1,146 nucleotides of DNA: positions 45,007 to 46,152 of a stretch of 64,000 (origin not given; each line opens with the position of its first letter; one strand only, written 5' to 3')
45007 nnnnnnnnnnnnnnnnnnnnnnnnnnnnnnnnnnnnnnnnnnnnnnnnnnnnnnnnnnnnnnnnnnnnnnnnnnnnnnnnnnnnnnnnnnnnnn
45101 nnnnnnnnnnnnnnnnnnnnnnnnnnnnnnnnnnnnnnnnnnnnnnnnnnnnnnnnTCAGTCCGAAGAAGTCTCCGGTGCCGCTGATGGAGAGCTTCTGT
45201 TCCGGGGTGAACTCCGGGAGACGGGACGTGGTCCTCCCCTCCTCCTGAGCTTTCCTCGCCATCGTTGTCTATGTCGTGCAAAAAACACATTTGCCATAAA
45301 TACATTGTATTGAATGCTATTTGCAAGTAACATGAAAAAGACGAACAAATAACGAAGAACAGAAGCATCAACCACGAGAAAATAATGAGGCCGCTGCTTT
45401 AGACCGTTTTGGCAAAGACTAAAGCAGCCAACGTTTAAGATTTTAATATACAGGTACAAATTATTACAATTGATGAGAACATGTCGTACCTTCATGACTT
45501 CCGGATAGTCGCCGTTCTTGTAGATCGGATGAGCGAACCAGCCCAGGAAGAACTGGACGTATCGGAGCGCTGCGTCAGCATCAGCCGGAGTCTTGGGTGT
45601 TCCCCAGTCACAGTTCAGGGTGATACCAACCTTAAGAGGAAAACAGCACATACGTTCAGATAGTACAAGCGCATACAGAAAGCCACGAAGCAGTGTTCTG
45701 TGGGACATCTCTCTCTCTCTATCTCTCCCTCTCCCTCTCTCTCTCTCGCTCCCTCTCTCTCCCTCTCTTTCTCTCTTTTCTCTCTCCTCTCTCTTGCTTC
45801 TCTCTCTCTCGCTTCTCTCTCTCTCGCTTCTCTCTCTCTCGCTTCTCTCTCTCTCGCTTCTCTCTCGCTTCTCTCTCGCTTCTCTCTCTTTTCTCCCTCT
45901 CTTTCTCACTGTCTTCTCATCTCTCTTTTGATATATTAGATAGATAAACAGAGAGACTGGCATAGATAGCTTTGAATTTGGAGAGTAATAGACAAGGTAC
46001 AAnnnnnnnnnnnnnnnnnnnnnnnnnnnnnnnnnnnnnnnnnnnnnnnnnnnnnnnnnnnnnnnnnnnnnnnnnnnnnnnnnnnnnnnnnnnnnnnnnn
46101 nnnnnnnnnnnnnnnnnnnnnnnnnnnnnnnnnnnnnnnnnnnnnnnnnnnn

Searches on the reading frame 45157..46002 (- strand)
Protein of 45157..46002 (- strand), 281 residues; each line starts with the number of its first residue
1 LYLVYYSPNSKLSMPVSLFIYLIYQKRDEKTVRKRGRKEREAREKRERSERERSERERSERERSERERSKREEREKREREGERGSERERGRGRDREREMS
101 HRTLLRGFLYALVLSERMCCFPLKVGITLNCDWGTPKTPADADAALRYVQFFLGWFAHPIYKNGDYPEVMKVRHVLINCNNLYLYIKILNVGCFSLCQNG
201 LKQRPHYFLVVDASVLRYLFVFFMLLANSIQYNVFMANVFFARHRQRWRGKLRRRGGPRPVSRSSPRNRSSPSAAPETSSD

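Call 41: search_protein_families(library=pfam, proteins=[window:45157-46002:-], max_evalue=0.001)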
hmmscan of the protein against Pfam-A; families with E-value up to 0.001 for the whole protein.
window:45157-46002:- (281 aa): 1 family
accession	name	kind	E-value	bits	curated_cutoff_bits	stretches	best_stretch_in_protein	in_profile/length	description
PF00232.24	Glyco_hydro_1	-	1.1e-06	27.8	22.6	1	124-171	215-263/453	Glycosyl hydrolase family 1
